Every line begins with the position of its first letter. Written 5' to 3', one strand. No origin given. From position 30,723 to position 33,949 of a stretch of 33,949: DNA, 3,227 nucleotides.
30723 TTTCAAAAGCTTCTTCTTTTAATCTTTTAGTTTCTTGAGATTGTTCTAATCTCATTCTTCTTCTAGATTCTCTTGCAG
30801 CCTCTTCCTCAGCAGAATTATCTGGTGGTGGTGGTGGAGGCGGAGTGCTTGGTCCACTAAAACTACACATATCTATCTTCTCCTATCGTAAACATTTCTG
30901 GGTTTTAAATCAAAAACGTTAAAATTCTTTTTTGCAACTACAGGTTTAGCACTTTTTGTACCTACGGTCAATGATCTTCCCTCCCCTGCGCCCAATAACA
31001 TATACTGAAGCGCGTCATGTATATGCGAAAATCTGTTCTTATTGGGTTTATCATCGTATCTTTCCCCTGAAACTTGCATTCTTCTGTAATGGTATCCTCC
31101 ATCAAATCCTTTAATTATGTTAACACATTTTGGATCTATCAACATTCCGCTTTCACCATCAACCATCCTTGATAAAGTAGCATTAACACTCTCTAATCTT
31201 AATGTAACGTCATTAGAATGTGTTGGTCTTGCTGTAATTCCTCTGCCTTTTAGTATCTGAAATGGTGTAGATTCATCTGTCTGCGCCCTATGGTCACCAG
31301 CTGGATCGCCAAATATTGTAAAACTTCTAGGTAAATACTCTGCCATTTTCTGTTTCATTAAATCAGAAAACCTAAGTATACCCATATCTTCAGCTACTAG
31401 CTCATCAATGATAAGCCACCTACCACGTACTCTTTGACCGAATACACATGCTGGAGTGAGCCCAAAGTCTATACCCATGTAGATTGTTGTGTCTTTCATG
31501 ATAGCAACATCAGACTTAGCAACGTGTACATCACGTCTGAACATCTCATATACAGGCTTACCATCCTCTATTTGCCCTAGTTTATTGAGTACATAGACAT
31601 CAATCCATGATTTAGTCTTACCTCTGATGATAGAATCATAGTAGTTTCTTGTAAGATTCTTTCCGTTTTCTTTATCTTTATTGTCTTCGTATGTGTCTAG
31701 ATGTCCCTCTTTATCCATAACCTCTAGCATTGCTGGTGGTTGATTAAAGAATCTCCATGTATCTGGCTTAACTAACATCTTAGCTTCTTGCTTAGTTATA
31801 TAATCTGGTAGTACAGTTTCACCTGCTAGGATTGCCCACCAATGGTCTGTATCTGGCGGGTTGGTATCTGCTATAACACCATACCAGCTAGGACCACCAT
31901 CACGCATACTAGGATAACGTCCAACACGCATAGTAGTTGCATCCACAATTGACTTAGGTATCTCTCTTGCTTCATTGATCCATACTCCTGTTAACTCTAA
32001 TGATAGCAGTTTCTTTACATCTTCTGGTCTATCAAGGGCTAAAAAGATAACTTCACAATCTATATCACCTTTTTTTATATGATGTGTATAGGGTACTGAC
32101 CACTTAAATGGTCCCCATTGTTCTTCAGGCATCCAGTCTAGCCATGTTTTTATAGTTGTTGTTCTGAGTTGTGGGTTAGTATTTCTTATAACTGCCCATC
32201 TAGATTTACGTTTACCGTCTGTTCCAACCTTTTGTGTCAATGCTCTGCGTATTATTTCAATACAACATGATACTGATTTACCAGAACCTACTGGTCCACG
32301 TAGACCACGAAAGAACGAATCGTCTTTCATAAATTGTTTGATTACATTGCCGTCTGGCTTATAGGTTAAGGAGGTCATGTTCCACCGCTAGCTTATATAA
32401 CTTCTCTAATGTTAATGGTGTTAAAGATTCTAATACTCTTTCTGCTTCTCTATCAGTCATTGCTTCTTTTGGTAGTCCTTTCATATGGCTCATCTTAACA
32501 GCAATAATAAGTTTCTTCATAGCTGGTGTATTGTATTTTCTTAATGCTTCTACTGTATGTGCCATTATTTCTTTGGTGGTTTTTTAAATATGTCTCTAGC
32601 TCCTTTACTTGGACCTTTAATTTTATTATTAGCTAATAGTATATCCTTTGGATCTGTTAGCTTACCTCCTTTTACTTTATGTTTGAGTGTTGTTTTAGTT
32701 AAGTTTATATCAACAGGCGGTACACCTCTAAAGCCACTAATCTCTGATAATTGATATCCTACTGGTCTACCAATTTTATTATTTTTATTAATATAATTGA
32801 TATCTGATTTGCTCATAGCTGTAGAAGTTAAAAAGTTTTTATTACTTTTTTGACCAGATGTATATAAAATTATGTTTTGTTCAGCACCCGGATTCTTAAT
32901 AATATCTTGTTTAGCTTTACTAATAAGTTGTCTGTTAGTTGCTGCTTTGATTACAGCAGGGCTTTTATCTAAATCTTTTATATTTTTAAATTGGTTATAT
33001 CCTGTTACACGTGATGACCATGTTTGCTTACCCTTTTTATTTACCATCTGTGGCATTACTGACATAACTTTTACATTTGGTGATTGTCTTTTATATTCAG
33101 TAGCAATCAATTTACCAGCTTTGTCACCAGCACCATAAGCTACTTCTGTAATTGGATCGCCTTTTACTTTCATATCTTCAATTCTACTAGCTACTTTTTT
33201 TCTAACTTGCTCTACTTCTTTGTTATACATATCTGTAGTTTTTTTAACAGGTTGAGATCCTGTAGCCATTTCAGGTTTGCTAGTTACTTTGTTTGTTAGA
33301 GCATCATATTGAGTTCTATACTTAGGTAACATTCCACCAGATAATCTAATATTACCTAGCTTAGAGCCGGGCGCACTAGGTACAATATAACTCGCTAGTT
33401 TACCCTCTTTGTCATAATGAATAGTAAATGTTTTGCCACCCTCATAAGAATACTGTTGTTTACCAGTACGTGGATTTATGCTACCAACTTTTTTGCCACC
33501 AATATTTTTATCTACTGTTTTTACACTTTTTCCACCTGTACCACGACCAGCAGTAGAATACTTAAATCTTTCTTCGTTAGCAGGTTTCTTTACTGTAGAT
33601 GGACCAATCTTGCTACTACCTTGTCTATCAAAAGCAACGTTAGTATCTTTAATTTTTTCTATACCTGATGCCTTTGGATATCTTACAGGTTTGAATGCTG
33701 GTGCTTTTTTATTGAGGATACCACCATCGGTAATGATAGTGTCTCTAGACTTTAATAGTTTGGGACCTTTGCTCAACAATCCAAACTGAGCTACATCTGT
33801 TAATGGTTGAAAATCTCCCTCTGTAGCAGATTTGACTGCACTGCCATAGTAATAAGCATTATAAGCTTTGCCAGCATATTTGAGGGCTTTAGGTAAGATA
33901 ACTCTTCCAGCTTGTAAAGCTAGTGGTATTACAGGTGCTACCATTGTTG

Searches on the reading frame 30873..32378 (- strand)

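Call 8: search_protein_families(library=phrogs, max_evalue=0.001, proteins=[window:30873-32378:-])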
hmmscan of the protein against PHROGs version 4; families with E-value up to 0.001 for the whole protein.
window:30873-32378:- (501 aa): 5 families
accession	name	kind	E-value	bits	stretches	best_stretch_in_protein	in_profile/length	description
phrog_2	-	head and packaging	1e-23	85.1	1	15-468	272-596/807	terminase large subunit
phrog_10250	-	head and packaging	1.4e-09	39.1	1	276-461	25-212/228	terminase large subunit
phrog_3717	-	head and packaging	1.1e-07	32.6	1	13-179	15-168/277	terminase large subunit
phrog_979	-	head and packaging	0.00045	20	1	26-152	171-288/642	terminase large subunit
phrog_6672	-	head and packaging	0.00059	20.4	0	411-462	79-127/145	terminase large subunit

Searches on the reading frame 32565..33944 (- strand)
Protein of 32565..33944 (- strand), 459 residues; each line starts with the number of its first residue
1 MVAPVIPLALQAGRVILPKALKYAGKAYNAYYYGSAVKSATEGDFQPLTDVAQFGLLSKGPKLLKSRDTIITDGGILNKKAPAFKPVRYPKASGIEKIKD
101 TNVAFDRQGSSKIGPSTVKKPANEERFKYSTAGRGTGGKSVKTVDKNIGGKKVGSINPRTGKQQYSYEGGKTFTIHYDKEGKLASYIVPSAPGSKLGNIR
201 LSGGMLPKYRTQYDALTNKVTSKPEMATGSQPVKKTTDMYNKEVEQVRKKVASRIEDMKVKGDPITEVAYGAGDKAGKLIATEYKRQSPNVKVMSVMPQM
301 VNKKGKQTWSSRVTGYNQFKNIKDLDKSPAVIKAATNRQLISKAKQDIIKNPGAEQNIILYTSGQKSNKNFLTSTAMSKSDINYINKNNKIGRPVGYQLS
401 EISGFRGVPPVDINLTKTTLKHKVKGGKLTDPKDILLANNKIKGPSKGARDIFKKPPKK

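Call 8: search_protein_families(library=phrogs, max_evalue=0.001, proteins=[window:32565-33944:-])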
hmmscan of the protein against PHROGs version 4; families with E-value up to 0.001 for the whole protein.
window:32565-33944:- (459 aa): 0 families

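Call 14: search_protein_families(library=pfam, max_evalue=0.05, proteins=[window:32565-33944:-])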
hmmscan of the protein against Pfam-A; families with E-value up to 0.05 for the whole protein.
window:32565-33944:- (459 aa): 1 family
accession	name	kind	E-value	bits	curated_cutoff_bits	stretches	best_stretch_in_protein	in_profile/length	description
PF14190.11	DUF4313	-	0.041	14.2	27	0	356-417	30-88/104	Domain of unknown function (DUF4313)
